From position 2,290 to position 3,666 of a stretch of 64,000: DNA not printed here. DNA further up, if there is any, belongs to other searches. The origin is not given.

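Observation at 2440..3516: A catalytically dead PilB/GspE-family ATPase heads a glycosyltransferase operon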

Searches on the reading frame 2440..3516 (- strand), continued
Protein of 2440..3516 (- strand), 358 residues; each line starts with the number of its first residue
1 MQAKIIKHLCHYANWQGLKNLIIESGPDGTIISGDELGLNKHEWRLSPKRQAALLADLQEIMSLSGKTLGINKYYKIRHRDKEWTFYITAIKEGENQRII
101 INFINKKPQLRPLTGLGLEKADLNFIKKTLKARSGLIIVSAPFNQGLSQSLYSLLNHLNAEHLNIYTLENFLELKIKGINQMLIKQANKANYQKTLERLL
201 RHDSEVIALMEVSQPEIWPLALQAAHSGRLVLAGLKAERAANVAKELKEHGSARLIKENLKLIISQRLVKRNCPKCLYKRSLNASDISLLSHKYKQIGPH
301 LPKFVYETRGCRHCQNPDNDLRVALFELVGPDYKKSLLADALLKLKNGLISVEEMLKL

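Call 27: predict_structure(alignment_id=A1)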
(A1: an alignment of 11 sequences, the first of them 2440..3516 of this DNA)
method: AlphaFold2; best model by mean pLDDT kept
length: 358 residues; sequences in the alignment: 11
mean_pLDDT: 83.2   pTM: 0.73
mean pLDDT of the five models: 83.2, 80.5, 80.0, 79.4, 78.0
residues with pLDDT >= 90: 141; 70-90: 169; 50-70: 44; < 50: 4
segments of 3 or more residues with pLDDT < 50: none
pLDDT, mean of each block of 10 residues (from residue 1): 66 75 82 69 80 79 61 59 68 76 66 88 94 93 84 92 89 80 73 84 91 86 94 93 93 93 93 92 92 86 90 73 92 92 93 89
secondary structure, 60 per line:
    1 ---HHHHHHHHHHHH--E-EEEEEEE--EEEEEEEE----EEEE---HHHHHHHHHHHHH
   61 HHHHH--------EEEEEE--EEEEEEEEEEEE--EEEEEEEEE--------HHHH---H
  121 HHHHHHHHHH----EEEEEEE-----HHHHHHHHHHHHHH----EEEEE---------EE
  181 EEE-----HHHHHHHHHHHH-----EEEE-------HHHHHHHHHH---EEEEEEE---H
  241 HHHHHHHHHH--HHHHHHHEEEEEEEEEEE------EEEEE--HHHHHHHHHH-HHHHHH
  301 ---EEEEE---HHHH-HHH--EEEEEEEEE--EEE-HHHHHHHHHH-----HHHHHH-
elements in order: H4-15 E20-26 E29-36 E41-44 H48-65 E74-79 E82-93 E96-104 H113-116 H120-130 E135-141 H147-160 E165-169 E179-183 H189-200 E206-209 H217-226 E230-236 H240-250 H253-259 E260-270 E277-281 H284-293 H295-300 E304-308 H312-315 E322-330 E333-335 H337-346 H352-357

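Call 35: find_related_loci(query=A2, collection=genome_contigs, flank=10000)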
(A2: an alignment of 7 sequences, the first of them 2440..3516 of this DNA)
Query A2 (358 aa) in genome_contigs; peptide patterns used: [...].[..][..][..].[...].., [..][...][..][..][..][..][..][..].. (x = any residue, [..] = any of these).
347 stretches matched a pattern; 1 encode a relative of the query (tblastn E <= 1e-3); 1 distinct loci.
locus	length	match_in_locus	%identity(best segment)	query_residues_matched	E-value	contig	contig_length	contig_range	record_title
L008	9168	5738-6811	74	1-358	6e-171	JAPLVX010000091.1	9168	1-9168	MAG: Candidatus Falkowbacteria bacterium isolate LacPavin_0419_WC90_MAG_39_6 LacPavin_0419_WC90_scaffold_67471, whole ge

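Call 36: find_homologous_proteins(query=A3, max_evalue=1e-30)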
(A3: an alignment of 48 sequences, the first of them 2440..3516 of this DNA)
Query A3 (48 sequences) (358 aa, profile of the alignment): 45 proteins with E <= 1e-30 among 8000 candidates.
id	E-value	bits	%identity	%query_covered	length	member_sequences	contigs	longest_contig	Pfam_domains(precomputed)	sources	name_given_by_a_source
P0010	1.7e-124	433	30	98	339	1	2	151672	PF00437.27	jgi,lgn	jgi:type II secretory ATPase GspE/PulE/Tfp pilus assembly ATPase PilB-like protein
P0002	1.4e-104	368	74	100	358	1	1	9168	PF00437.27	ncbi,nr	ncbi:MAG: ATPase, T2SS/T4P/T4SS family [Candidatus Falkowbacteria bacterium]|nr:ATPase, T2SS/T4P/T4S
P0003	1.8e-102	361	71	100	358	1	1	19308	PF00437.27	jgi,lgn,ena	-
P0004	3.5e-102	360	71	100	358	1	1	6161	PF00437.27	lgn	-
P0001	8.0e-102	359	99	100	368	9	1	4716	PF00437.27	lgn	-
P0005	1.0e-97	345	63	100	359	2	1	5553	PF00437.27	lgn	-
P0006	9.5e-96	339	48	100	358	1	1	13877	PF00437.27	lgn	-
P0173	1.2e-84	302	24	100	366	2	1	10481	PF00437.27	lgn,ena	-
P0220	2.4e-68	249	24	99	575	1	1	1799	PF05157.21,PF00437.27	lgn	-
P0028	2.2e-60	223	32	67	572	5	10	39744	PF05157.21,PF00437.27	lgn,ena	-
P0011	1.6e-58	217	27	99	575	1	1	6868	PF05157.21,PF00437.27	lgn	-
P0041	9.8e-58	214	26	79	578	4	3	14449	PF05157.21,PF00437.27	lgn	-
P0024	7.8e-57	211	28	78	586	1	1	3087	PF05157.21,PF00437.27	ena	-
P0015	4.0e-56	209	28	81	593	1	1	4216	PF05157.21,PF00437.27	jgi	-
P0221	4.8e-56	208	25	73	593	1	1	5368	PF05157.21,PF00437.27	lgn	-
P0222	8.0e-55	204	28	83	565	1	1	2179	PF05157.21,PF00437.27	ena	-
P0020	1.3e-53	200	29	70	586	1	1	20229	PF05157.21,PF00437.27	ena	-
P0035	1.9e-53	200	24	87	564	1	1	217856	PF05157.21,PF00437.27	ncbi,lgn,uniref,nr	ncbi:type II secretion system protein E (GspE) [Hathewaya proteolytica DSM 3090]|uniref:Type II secr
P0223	1.9e-53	200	34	53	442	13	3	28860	PF00437.27,PF13401.13,PF13191.13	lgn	-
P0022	2.4e-53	200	28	70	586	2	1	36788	PF05157.21,PF00437.27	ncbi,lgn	-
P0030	3.3e-53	199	32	61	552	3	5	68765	PF05157.21,PF00437.27,PF13191.13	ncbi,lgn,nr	ncbi:MAG: Flp pilus assembly complex ATPase component TadA [Legionella sp.]|nr:Flp pilus assembly co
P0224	5.6e-53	198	29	53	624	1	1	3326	PF05157.21,PF00437.27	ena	-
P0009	1.0e-52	197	28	78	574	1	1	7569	PF05157.21,PF00437.27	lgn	-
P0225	4.9e-52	195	24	89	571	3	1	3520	PF05157.21,PF00437.27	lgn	-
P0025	3.3e-51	192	25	73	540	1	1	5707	PF05157.21,PF00437.27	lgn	-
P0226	1.6e-50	190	24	77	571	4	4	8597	PF05157.21,PF00437.27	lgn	-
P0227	2.9e-50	189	32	65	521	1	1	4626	PF13086.13,PF00437.27,PF20720.4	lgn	-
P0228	4.1e-50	189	28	77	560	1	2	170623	PF05157.21,PF00437.27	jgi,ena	jgi:type IV pilus assembly protein PilB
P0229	2.2e-49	186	27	89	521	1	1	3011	PF00437.27,PF20720.4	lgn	-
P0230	1.1e-48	184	25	75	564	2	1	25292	PF05157.21,PF00437.27,PF13604.13,PF25199.2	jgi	jgi:type IV pilus assembly protein PilB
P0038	6.9e-48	182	26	74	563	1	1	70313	PF00437.27,PF13191.13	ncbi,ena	-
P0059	2.7e-47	180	30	53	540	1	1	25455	PF00437.27,PF13191.13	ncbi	-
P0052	1.3e-46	177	28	72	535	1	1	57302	PF13173.13,PF00437.27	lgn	-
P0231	2.4e-46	176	30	56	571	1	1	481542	PF05157.21,PF00437.27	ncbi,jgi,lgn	ncbi:MAG: type IV-A pilus assembly ATPase PilB [Methylococcaceae bacterium]|jgi:type IV pilus assemb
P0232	6.7e-46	175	28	67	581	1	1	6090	PF05157.21,PF00437.27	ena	-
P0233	1.1e-45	174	28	91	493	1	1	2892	PF00437.27,PF22341.2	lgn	-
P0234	1.8e-45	174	28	91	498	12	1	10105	PF00437.27,PF22341.2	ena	-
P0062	4.5e-45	172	23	76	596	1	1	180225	PF05157.21,PF00437.27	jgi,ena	-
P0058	7.0e-45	172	27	55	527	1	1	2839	PF05157.21,PF00437.27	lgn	-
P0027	1.5e-43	167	29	69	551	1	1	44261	PF05157.21,PF00437.27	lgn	-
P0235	3.6e-42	163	29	91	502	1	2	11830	PF00437.27,PF22341.2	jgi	jgi:general secretion pathway protein E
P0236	8.7e-42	161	28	72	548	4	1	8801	PF00437.27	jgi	-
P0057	3.8e-40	156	28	51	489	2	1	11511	PF00437.27,PF13401.13,PF13191.13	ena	-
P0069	1.8e-36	144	26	61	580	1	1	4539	PF00437.27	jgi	jgi:type II secretory ATPase GspE/PulE/Tfp pilus assembly ATPase PilB-like protein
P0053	2.3e-32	131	31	56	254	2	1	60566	PF00437.27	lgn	-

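Call 37: find_encoding_contigs(protein=P0173, flank=10000, max_places=2)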
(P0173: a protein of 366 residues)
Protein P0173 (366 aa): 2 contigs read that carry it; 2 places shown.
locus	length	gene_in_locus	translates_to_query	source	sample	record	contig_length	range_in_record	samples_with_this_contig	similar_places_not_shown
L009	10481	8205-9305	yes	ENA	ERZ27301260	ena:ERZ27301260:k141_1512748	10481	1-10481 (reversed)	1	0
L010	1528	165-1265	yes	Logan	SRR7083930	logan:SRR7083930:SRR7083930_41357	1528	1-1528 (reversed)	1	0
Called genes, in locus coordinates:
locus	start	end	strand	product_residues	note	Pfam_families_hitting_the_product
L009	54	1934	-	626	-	PF01411:tRNA-synt_2c, PF07973:tRNA_SAD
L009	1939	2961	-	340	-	PF01565:FAD_binding_4, PF02873:MurB_C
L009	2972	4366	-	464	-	PF01225:Mur_ligase, PF08245:Mur_ligase_M, PF02875:Mur_ligase_C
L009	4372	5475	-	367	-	PF03033:Glyco_transf_28, PF04101:Glyco_tran_28_C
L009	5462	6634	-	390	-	PF01098:FTSW_RODA_SPOVE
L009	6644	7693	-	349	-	PF00953:Glycos_transf_4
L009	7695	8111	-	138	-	-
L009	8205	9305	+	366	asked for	PF00437:T2SSE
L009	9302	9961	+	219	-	PF00535:Glycos_transf_2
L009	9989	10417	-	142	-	-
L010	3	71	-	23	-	?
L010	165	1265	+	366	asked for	PF00437:T2SSE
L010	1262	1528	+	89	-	?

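Call 38: find_encoding_contigs(protein=P0071, flank=10000, max_places=2)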
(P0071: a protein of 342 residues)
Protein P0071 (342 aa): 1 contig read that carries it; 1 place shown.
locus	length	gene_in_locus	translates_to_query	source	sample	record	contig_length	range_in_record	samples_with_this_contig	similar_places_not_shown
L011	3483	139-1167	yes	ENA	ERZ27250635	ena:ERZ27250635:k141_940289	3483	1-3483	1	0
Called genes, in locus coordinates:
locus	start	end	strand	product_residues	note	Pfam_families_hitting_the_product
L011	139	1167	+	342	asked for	PF00437:T2SSE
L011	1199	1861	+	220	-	PF00535:Glycos_transf_2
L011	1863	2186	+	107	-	PF10066:DUF2304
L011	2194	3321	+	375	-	PF20706:GT4-conflict, PF00534:Glycos_transf_1, PF13692:Glyco_trans_1_4, PF13524:Glyco_trans_1_2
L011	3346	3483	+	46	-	?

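Call 39: find_encoding_contigs(protein=P0103, flank=10000, max_places=2)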
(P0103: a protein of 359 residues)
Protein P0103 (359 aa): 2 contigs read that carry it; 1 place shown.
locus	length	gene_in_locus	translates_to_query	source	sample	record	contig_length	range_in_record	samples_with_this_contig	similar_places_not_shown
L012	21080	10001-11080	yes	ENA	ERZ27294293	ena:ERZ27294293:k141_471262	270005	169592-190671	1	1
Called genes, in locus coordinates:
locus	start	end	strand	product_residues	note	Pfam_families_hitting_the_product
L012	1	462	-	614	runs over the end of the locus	PF01411:tRNA-synt_2c, PF07973:tRNA_SAD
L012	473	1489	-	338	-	PF01565:FAD_binding_4, PF02873:MurB_C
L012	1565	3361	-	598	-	PF00664:ABC_membrane, PF00005:ABC_tran, PF02463:SMC_N (faint)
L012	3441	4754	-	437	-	PF13393:tRNA-synt_His, PF00587:tRNA-synt_2b (weak), PF03129:HGTP_anticodon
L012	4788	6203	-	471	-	PF01225:Mur_ligase, PF08245:Mur_ligase_M, PF02875:Mur_ligase_C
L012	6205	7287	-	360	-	PF03033:Glyco_transf_28, PF04101:Glyco_tran_28_C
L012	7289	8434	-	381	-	PF01098:FTSW_RODA_SPOVE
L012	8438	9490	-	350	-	PF10555:MraY_sig1 (weak), PF00953:Glycos_transf_4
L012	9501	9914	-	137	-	-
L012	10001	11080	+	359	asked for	PF00437:T2SSE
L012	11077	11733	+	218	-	PF00535:Glycos_transf_2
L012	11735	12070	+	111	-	PF10066:DUF2304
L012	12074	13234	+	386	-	PF13439:Glyco_transf_4 (weak), PF20706:GT4-conflict, PF00534:Glycos_transf_1, PF13692:Glyco_trans_1_4, PF13524:Glyco_trans_1_2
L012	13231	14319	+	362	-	PF13439:Glyco_transf_4, PF13579:Glyco_trans_4_4 (faint), PF00534:Glycos_transf_1, PF13692:Glyco_trans_1_4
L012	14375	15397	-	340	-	PF01073:3Beta_HSD, PF01370:Epimerase, PF16363:GDP_Man_Dehyd, PF07993:NAD_binding_4 (weak)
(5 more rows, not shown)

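Call 40: find_encoding_contigs(protein=P0121, flank=10000, max_places=2)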
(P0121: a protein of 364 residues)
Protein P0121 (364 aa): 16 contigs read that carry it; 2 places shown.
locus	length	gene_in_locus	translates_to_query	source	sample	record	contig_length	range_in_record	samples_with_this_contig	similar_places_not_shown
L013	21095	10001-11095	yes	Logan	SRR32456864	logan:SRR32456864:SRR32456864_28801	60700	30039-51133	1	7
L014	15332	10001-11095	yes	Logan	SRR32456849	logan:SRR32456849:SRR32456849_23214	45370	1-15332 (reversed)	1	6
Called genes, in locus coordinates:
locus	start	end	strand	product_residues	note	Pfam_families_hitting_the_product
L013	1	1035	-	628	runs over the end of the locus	PF01411:tRNA-synt_2c, PF07973:tRNA_SAD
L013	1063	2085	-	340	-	PF01565:FAD_binding_4, PF02873:MurB_C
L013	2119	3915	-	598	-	PF00664:ABC_membrane, PF00005:ABC_tran, PF02463:SMC_N (faint)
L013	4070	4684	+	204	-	-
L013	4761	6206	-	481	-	PF01225:Mur_ligase, PF08245:Mur_ligase_M, PF02875:Mur_ligase_C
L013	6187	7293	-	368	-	PF03033:Glyco_transf_28, PF04101:Glyco_tran_28_C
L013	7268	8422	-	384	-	PF01098:FTSW_RODA_SPOVE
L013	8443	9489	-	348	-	PF00953:Glycos_transf_4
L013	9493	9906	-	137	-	-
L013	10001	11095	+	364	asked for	PF00437:T2SSE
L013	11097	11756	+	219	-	PF00535:Glycos_transf_2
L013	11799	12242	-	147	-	-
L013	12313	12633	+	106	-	PF10066:DUF2304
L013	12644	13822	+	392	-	PF13439:Glyco_transf_4, PF20706:GT4-conflict, PF00534:Glycos_transf_1, PF13692:Glyco_trans_1_4, PF13524:Glyco_trans_1_2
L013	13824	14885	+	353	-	PF13439:Glyco_transf_4, PF13579:Glyco_trans_4_4 (weak), PF00534:Glycos_transf_1, PF13692:Glyco_trans_1_4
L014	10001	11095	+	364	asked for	PF00437:T2SSE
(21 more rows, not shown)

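Call 41: find_encoding_contigs(protein=P0118, flank=10000, max_places=2)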
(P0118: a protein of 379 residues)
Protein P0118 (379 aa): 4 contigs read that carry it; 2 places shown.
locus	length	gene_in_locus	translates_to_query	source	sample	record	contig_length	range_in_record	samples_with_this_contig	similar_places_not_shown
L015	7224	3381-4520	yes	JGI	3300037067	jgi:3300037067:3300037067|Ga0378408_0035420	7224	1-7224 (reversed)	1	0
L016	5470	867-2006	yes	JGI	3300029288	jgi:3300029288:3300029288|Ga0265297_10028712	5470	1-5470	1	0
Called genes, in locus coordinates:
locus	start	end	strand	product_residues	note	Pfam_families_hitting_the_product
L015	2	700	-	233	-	?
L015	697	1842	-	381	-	PF01098:FTSW_RODA_SPOVE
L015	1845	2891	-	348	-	PF10555:MraY_sig1 (weak), PF00953:Glycos_transf_4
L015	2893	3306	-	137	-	-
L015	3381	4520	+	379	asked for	PF00437:T2SSE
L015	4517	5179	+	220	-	PF00535:Glycos_transf_2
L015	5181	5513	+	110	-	PF10066:DUF2304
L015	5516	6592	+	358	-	PF13439:Glyco_transf_4 (weak), PF20706:GT4-conflict (weak), PF00534:Glycos_transf_1, PF13692:Glyco_trans_1_4, PF13524:Glyco_trans_1_2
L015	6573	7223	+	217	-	?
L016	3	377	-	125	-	?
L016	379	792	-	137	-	-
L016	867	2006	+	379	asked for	PF00437:T2SSE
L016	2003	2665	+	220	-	PF00535:Glycos_transf_2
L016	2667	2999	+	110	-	PF10066:DUF2304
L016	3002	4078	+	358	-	PF13439:Glyco_transf_4 (weak), PF20706:GT4-conflict (weak), PF00534:Glycos_transf_1, PF13692:Glyco_trans_1_4, PF13524:Glyco_trans_1_2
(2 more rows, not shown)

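Call 43: fold_search(model_id=the predicted structure, library=pdb)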
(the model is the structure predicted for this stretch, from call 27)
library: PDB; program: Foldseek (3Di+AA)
matches with E <= 10: 1840; with E <= 0.001: 298
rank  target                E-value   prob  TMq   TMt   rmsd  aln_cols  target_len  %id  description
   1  5oiu_B                2.7e-27  1.00  0.73  0.68   5.8       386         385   22  Crystal structure of PilF type IV pilus assembly ATPase from Thermus thermophilus (released 2018-08-08)
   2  5oiu_C                1.5e-26  1.00  0.82  0.76   4.1       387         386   22  Crystal structure of PilF type IV pilus assembly ATPase from Thermus thermophilus (released 2018-08-08)
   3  5tsh_C                1.5e-26  1.00  0.75  0.71   5.6       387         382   24  PilB from Geobacter metallireducens bound to AMP-PNP (released 2017-05-17)
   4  5tsh_F                2.6e-26  1.00  0.70  0.66   5.9       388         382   23  PilB from Geobacter metallireducens bound to AMP-PNP (released 2017-05-17)
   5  5tsh_E                5.3e-26  1.00  0.69  0.65   6.1       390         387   23  PilB from Geobacter metallireducens bound to AMP-PNP (released 2017-05-17)
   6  5tsh_D                6.7e-26  1.00  0.76  0.73   5.0       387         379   24  PilB from Geobacter metallireducens bound to AMP-PNP (released 2017-05-17)
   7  5zfr_B                1.0e-25  1.00  0.67  0.63   6.3       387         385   22  Crystal structure of PilB, an extension ATPase motor of Type IV pilus, from Geobacter sulfurreducens (released 2018-09-19)
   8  5it5_A                1.6e-25  1.00  0.75  0.70   5.5       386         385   22  Thermus thermophilus PilB core ATPase region (released 2016-10-19)
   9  5tsh_A                1.8e-25  1.00  0.74  0.71   5.7       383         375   23  PilB from Geobacter metallireducens bound to AMP-PNP (released 2017-05-17)
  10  1p9w                  2.0e-25  1.00  0.77  0.72   5.0       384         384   22  Crystal Structure of Vibrio cholerae putative NTPase EpsE (released 2003-10-14)
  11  5zfr_A                3.1e-25  1.00  0.73  0.69   5.7       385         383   21  Crystal structure of PilB, an extension ATPase motor of Type IV pilus, from Geobacter sulfurreducens (released 2018-09-19)
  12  5zfr_C                3.9e-25  1.00  0.78  0.73   4.6       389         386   22  Crystal structure of PilB, an extension ATPase motor of Type IV pilus, from Geobacter sulfurreducens (released 2018-09-19)
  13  5tsg_B                8.0e-25  1.00  0.74  0.70   5.5       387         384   22  PilB from Geobacter metallireducens bound to ADP (released 2017-05-17)
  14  1p9r                  8.5e-25  1.00  0.75  0.72   5.2       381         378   22  Crystal Structure of Vibrio cholerae putative NTPase EpsE (released 2003-10-14)
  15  5tsg_D                9.0e-25  1.00  0.79  0.74   4.5       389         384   23  PilB from Geobacter metallireducens bound to ADP (released 2017-05-17)
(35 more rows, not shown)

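Call 44: search_protein_families(library=ncbifam, proteins=[window:2440-3516:-, P0010, P0071, P0103], max_evalue=0.001)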
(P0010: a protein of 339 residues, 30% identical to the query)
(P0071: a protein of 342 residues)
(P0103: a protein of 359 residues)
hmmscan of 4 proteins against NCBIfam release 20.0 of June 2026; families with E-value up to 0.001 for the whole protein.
window:2440-3516:- (358 aa): 6 families
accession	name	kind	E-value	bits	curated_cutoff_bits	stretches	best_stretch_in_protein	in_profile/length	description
NF007755.0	PRK10436.1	equivalog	5.1e-39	134.2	617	1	67-329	152-406/465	type II secretion system protein GspE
TIGR02533.1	type_II_gspE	equivalog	1.6e-37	129.3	630.25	1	94-329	203-433/486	type II secretion system ATPase GspE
TIGR02538.1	type_IV_pilB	equivalog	2.9e-35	121.9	675.65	1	98-329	280-509/564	type IV-A pilus assembly ATPase PilB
NF053534.1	T4PilAsmATPsTfpB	equivalog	3.2e-33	115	850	1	98-329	300-529/584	type IV pilus assembly ATPase TfpB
NF041000.1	ATPase_ComGA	equivalog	4.9e-25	88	300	1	77-270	73-266/267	competence type IV pilus ATPase ComGA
TIGR01420.1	pilT_fam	subfamily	5.7e-14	52.1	319.1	1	113-272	105-271/343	PilT/PilU family type 4a pilus ATPase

P0010 (339 aa): 6 families
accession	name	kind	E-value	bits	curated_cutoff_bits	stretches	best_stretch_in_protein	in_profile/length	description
NF007755.0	PRK10436.1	equivalog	1.9e-25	89.4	617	1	77-262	162-355/465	type II secretion system protein GspE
TIGR02533.1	type_II_gspE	equivalog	4.3e-24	85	630.25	1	4-277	111-394/486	type II secretion system ATPase GspE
TIGR02538.1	type_IV_pilB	equivalog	1.5e-21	76.6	675.65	1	4-262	183-452/564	type IV-A pilus assembly ATPase PilB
NF041000.1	ATPase_ComGA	equivalog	2e-17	63.1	300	1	10-263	4-266/267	competence type IV pilus ATPase ComGA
NF053534.1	T4PilAsmATPsTfpB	equivalog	4.1e-17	61.8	850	1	81-261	282-471/584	type IV pilus assembly ATPase TfpB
TIGR01420.1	pilT_fam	subfamily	2.2e-10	40.3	319.1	1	108-307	100-302/343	PilT/PilU family type 4a pilus ATPase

P0071 (342 aa): 6 families
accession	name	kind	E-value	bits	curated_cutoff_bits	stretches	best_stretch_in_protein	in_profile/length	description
NF007755.0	PRK10436.1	equivalog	4e-31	108.2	617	1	4-264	87-356/465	type II secretion system protein GspE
TIGR02533.1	type_II_gspE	equivalog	6.7e-25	87.7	630.25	1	4-240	111-356/486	type II secretion system ATPase GspE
TIGR02538.1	type_IV_pilB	equivalog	4.8e-23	81.6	675.65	1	5-263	184-452/564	type IV-A pilus assembly ATPase PilB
NF053534.1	T4PilAsmATPsTfpB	equivalog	1.9e-21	76.1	850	1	4-263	203-472/584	type IV pilus assembly ATPase TfpB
NF041000.1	ATPase_ComGA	equivalog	5.1e-20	71.6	300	1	8-264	2-266/267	competence type IV pilus ATPase ComGA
TIGR01420.1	pilT_fam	subfamily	1.3e-15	57.4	319.1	2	191-274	190-279/343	PilT/PilU family type 4a pilus ATPase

P0103 (359 aa): 6 families
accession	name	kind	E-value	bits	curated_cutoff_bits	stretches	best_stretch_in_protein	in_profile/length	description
TIGR02533.1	type_II_gspE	equivalog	1.4e-27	96.6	630.25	1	81-325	195-442/486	type II secretion system ATPase GspE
NF007755.0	PRK10436.1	equivalog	3.8e-27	95.1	617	1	74-328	164-418/465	type II secretion system protein GspE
TIGR02538.1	type_IV_pilB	equivalog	5.7e-27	94.5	675.65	1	80-330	267-523/564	type IV-A pilus assembly ATPase PilB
NF053534.1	T4PilAsmATPsTfpB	equivalog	7.2e-24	84.1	850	1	78-327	285-540/584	type IV pilus assembly ATPase TfpB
NF041000.1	ATPase_ComGA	equivalog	8.9e-14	51.1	300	1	76-247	77-252/267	competence type IV pilus ATPase ComGA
TIGR01420.1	pilT_fam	subfamily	1.4e-08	34.4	319.1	1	69-241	68-242/343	PilT/PilU family type 4a pilus ATPase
